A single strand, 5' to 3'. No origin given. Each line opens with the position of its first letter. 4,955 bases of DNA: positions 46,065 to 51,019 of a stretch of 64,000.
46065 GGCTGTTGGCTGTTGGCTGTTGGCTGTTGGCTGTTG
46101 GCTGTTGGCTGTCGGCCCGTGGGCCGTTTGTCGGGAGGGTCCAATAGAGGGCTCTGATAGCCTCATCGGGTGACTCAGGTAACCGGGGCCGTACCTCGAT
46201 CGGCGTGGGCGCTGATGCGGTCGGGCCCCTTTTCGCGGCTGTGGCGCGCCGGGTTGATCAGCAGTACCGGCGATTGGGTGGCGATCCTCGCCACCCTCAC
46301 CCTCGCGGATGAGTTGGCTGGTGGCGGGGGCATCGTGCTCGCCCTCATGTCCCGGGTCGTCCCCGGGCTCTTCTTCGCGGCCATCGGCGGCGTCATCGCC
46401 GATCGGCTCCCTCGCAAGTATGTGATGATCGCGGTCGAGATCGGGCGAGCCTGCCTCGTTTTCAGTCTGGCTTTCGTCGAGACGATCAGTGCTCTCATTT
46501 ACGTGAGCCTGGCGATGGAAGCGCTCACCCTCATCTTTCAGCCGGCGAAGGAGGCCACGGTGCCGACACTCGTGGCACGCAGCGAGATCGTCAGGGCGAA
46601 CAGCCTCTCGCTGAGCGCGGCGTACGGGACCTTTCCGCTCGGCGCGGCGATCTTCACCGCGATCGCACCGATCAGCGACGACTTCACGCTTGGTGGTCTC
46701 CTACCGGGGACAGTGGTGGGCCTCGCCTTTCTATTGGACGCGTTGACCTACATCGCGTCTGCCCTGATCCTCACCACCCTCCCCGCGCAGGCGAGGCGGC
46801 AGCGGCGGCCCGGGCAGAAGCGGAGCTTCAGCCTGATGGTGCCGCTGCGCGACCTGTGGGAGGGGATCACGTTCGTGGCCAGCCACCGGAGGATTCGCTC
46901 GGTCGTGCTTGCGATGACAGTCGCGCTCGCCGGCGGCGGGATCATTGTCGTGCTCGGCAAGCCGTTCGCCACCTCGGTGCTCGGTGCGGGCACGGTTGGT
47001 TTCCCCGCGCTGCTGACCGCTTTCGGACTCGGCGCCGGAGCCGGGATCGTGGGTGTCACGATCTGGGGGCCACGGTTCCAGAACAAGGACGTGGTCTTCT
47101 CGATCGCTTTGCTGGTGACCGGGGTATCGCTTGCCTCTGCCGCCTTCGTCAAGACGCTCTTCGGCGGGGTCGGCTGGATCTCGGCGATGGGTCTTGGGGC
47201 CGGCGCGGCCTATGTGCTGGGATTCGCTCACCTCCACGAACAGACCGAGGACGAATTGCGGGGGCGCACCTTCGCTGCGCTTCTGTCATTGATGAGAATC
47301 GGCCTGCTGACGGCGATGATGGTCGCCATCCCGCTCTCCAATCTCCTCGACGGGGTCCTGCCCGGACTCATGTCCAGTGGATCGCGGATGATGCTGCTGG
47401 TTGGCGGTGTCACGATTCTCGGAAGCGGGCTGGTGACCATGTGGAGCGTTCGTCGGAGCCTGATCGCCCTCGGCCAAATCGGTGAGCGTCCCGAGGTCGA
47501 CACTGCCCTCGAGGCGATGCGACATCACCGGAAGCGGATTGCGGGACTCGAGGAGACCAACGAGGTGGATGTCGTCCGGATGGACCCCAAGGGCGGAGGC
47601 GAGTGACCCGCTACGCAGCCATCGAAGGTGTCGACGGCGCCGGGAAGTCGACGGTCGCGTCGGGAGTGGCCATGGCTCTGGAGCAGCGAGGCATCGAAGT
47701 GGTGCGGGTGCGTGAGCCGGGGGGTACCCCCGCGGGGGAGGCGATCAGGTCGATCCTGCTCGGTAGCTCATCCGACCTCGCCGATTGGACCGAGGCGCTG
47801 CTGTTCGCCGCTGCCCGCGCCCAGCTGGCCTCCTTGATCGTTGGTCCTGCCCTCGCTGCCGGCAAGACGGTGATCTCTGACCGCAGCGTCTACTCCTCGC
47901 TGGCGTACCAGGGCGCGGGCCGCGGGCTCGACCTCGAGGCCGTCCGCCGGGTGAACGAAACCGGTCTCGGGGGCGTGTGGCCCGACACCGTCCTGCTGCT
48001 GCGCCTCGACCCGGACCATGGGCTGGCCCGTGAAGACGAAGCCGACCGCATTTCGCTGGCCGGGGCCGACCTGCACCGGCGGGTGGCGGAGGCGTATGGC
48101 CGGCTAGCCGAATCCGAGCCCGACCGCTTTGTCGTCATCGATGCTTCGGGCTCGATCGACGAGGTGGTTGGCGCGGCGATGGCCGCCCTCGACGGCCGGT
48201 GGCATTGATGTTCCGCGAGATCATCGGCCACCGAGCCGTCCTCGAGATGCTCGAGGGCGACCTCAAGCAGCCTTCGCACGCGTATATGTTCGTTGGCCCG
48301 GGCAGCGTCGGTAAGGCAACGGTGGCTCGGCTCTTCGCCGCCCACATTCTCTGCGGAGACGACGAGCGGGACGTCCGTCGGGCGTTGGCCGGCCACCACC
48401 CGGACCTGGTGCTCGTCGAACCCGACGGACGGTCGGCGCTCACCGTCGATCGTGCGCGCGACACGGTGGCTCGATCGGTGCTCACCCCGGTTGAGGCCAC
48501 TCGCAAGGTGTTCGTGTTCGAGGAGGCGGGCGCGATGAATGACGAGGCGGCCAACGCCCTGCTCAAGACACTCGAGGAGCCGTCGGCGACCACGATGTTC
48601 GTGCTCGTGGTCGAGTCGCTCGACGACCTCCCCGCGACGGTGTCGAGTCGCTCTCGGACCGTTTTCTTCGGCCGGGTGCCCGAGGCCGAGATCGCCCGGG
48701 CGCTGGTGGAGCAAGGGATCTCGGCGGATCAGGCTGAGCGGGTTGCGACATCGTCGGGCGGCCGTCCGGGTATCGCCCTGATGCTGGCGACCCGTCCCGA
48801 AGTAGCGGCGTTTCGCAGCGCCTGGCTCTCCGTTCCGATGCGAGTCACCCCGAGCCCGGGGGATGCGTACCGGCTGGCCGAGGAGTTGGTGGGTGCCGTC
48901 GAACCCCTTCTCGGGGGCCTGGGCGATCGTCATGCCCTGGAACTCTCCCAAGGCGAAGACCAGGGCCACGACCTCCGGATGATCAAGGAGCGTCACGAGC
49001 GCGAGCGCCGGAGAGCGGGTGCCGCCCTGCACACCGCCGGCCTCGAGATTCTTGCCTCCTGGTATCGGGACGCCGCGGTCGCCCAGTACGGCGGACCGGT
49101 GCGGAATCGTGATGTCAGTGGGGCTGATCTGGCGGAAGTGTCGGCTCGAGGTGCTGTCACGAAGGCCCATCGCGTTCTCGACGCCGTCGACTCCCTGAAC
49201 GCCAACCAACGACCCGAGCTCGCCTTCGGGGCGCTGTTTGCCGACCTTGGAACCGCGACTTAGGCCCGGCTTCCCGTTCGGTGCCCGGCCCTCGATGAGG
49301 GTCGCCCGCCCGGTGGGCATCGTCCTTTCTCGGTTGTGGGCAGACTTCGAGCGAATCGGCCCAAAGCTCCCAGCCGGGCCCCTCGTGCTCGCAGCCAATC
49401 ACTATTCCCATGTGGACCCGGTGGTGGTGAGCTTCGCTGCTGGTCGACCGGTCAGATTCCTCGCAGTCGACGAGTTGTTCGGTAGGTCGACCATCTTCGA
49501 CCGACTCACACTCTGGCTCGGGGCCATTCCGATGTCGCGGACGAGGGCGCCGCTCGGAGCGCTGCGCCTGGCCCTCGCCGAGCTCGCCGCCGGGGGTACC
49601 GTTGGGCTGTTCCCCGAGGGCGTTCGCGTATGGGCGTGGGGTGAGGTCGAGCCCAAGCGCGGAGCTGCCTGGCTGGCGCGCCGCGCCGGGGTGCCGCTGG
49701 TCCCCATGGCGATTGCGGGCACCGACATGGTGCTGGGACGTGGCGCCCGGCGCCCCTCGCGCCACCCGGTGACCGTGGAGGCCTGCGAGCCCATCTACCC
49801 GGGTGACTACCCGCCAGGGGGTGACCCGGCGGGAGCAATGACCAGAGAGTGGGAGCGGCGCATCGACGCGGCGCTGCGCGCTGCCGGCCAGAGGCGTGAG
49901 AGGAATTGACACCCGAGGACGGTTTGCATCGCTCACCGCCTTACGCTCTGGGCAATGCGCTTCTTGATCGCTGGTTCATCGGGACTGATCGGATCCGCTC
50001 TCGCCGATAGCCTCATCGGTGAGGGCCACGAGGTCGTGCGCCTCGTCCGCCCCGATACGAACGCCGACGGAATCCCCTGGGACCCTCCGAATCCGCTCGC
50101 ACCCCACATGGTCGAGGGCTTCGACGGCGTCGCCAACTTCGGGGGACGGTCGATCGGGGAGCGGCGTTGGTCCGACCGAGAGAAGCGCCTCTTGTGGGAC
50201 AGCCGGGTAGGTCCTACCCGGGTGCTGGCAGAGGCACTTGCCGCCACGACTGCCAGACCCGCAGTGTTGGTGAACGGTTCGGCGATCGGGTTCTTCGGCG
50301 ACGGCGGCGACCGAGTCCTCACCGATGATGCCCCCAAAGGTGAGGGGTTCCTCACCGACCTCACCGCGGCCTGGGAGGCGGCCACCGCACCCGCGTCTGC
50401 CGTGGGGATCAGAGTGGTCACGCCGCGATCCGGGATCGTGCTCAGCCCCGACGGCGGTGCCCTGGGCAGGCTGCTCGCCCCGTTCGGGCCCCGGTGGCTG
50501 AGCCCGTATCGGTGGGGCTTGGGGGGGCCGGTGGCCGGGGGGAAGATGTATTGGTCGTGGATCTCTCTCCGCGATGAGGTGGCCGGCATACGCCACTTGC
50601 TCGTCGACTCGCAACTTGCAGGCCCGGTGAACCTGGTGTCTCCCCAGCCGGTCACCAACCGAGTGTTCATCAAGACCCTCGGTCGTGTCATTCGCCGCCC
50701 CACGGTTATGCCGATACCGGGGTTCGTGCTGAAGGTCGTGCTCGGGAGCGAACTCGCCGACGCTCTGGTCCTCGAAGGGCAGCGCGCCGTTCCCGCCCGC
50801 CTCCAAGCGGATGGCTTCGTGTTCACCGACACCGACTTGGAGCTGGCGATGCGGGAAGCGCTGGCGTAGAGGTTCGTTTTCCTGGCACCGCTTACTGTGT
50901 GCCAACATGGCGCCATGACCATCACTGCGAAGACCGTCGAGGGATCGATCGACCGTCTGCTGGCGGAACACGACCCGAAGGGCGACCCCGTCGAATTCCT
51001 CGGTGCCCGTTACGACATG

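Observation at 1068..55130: Most intergenic spacers are built from tandem repeats with a strict 7-nt period, in many different unit sequences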

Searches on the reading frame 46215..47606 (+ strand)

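Call 56: search_protein_families(library=pfam, proteins=[window:46215-47606:+], max_evalue=0.0001)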
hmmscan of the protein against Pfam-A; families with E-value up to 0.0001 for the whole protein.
window:46215-47606:+ (463 aa): 2 families
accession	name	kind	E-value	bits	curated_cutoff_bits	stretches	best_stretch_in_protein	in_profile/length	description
PF05977.19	MFS_3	-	4.4e-12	45.6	27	1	2-332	8-332/524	Transmembrane secretion effector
PF07690.21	MFS_1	-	8e-09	35.3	33.4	1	12-285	4-259/347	Major Facilitator Superfamily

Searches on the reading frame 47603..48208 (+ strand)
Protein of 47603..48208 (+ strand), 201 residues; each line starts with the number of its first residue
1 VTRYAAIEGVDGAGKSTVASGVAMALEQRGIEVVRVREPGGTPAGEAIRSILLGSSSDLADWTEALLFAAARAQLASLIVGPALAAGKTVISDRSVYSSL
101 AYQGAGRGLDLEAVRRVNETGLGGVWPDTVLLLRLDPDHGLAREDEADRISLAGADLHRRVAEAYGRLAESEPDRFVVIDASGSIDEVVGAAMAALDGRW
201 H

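Call 56: search_protein_families(library=pfam, proteins=[window:47603-48208:+], max_evalue=0.0001)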
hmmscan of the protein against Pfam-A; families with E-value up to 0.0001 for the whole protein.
window:47603-48208:+ (201 aa): 2 families
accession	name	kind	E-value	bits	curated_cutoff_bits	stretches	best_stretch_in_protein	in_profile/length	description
PF02223.23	Thymidylate_kin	-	5.2e-48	163.6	27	1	7-189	1-182/185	Thymidylate kinase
PF13521.12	AAA_28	-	4.1e-05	24.3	27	1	7-167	4-148/164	AAA domain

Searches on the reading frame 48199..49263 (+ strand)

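Call 56: search_protein_families(library=pfam, proteins=[window:48199-49263:+], max_evalue=0.0001)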
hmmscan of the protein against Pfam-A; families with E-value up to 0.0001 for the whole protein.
window:48199-49263:+ (354 aa): 1 family
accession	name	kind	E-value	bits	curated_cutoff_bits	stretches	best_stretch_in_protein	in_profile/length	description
PF13177.12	DNA_pol3_delta2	-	5.5e-30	104.9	27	1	13-157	4-157/161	DNA polymerase III, delta subunit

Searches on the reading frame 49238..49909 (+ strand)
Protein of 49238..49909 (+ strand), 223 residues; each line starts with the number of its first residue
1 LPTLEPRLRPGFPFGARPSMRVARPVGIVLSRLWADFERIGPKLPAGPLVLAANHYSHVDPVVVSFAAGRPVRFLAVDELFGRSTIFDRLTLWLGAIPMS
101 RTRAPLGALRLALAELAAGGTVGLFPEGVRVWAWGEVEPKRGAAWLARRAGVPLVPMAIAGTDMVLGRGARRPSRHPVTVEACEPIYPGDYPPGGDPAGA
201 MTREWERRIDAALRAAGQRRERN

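Call 56: search_protein_families(library=pfam, proteins=[window:49238-49909:+], max_evalue=0.0001)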
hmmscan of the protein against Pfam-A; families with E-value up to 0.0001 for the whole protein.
window:49238-49909:+ (223 aa): 1 family
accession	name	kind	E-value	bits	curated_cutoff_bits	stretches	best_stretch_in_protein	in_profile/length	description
PF01553.26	Acyltransferase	-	1.7e-17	63.9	23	1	44-159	10-131/132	Acyltransferase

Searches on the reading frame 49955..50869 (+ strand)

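Call 57: search_protein_families(library=pfam, proteins=[window:49955-50869:+], max_evalue=0.0001)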
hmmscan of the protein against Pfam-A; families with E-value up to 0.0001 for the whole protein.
window:49955-50869:+ (304 aa): 2 families
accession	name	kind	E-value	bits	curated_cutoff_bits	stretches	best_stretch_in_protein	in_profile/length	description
PF08338.16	DUF1731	-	5.8e-17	61.6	27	1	254-301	1-46/47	Domain of unknown function (DUF1731)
PF01370.27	Epimerase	-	1.3e-08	35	20.9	1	4-166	2-176/240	NAD dependent epimerase/dehydratase family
